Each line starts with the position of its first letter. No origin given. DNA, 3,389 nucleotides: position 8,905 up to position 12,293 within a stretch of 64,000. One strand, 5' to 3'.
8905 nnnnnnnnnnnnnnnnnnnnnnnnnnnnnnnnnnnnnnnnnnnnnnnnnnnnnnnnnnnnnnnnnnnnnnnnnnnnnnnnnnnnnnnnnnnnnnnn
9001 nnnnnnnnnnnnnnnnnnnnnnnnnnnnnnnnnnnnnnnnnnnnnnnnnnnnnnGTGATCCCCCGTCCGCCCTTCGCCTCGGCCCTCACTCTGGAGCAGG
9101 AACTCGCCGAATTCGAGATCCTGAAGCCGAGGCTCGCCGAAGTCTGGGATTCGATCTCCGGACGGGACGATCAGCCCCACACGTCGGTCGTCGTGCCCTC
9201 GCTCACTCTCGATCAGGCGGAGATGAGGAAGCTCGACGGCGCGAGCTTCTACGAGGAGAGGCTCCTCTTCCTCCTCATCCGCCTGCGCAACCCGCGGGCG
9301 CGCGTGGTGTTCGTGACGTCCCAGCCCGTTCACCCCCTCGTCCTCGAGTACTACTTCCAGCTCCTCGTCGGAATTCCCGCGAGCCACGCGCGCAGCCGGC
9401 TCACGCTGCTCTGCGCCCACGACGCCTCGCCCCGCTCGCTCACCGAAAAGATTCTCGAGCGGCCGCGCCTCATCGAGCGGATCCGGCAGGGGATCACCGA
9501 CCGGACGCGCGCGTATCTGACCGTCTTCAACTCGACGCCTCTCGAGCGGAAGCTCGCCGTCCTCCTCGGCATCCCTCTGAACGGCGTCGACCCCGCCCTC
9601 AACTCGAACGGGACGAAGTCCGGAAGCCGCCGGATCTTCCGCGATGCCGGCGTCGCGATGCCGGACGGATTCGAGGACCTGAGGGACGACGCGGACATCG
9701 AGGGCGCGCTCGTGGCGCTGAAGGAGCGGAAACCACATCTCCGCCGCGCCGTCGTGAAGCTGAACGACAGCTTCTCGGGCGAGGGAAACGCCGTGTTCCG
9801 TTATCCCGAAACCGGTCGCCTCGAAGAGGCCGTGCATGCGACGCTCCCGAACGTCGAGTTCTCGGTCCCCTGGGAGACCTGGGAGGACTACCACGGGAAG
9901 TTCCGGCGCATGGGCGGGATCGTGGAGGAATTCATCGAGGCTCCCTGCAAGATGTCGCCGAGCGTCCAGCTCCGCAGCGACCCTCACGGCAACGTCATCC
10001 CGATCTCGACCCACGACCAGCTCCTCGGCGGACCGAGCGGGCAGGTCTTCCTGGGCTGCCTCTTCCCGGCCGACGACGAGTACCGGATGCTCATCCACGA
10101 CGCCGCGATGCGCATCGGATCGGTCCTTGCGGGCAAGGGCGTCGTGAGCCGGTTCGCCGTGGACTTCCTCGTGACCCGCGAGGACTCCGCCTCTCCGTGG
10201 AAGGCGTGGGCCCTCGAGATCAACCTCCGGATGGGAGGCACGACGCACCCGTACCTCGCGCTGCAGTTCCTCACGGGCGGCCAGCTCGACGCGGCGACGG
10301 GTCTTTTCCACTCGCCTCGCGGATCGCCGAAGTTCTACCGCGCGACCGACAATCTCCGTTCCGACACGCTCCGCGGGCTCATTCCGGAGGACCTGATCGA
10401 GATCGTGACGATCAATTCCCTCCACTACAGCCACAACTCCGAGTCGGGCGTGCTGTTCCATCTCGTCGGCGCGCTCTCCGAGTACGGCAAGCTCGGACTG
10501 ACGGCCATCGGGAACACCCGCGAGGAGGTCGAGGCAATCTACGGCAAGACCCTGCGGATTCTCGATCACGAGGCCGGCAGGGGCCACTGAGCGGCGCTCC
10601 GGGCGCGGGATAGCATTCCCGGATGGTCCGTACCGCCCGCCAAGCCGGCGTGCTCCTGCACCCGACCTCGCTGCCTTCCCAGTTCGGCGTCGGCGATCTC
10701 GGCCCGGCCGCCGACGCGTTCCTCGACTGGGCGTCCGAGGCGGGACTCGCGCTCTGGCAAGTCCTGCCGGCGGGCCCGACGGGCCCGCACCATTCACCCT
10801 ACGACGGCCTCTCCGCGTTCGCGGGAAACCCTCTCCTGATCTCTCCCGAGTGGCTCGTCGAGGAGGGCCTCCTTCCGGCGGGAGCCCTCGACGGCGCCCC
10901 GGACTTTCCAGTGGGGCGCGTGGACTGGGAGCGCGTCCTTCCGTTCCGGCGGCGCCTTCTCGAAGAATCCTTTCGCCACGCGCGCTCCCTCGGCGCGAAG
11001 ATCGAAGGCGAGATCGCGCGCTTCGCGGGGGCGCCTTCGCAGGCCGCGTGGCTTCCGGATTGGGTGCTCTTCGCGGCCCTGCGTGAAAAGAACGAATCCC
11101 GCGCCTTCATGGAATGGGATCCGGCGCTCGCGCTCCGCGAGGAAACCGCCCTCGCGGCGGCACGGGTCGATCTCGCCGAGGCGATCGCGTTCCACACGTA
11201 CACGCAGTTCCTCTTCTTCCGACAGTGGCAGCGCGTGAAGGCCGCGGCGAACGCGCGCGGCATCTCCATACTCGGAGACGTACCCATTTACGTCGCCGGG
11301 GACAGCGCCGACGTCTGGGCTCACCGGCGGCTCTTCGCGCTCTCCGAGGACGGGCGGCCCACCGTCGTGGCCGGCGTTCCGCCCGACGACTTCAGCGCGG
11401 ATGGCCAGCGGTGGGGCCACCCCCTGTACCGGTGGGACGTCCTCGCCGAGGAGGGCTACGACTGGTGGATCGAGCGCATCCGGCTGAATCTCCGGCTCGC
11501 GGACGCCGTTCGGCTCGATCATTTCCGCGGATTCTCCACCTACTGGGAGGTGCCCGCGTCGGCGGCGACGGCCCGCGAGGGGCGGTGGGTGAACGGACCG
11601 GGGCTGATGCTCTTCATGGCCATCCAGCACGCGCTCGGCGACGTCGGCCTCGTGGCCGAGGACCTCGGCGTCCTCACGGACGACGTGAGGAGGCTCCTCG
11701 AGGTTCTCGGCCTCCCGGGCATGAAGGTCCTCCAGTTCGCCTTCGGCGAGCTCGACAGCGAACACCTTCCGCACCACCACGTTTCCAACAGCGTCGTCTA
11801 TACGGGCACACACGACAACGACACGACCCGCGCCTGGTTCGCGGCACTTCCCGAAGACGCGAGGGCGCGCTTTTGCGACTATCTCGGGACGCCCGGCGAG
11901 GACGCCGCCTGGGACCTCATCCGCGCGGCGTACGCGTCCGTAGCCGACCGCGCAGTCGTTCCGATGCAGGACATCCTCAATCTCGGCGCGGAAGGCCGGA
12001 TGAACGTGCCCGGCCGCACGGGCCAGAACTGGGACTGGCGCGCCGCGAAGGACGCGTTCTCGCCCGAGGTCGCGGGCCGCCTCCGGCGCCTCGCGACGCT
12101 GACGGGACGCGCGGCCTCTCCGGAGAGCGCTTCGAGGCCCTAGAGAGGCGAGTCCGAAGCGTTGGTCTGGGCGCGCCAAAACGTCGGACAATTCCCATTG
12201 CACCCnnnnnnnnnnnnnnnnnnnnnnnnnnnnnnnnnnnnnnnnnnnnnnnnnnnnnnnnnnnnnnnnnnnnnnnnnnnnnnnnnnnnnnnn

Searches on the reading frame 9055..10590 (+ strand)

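Call 51: search_protein_families(library=pfam, proteins=[window:9055-10590:+], max_evalue=0.00001)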
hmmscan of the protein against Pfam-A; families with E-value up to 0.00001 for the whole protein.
window:9055-10590:+ (511 aa): 2 families
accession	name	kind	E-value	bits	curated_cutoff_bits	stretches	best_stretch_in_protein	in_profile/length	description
PF24923.1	ATP-grasp_IQCH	-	1.1e-22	81.2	27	2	272-413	125-265/266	IQCH-like, ATP-grasp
PF18105.7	PGM1_C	-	3.1e-11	43.1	22.5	1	446-496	1-51/54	PGM1 C-terminal domain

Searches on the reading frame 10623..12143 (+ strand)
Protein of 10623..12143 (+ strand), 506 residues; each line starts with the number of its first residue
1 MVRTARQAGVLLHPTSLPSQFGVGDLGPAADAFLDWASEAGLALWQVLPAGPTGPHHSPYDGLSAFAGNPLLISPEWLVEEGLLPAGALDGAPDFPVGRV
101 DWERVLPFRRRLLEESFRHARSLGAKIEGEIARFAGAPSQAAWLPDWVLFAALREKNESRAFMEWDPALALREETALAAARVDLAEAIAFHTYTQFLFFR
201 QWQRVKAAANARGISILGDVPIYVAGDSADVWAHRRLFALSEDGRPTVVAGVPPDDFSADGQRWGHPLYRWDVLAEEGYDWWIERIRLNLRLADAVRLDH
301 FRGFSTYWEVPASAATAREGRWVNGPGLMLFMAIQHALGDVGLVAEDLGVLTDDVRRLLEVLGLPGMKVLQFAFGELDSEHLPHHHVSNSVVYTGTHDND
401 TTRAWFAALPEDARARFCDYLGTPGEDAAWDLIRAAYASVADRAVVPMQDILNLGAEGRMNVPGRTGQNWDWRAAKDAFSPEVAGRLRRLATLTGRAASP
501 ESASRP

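Call 51: search_protein_families(library=pfam, proteins=[window:10623-12143:+], max_evalue=0.00001)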
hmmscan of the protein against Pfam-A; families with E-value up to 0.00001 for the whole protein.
window:10623-12143:+ (506 aa): 1 family
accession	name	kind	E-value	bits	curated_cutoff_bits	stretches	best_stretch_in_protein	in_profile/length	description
PF02446.23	Glyco_hydro_77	-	2.3e-162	541.5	25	1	12-478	1-463/465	4-alpha-glucanotransferase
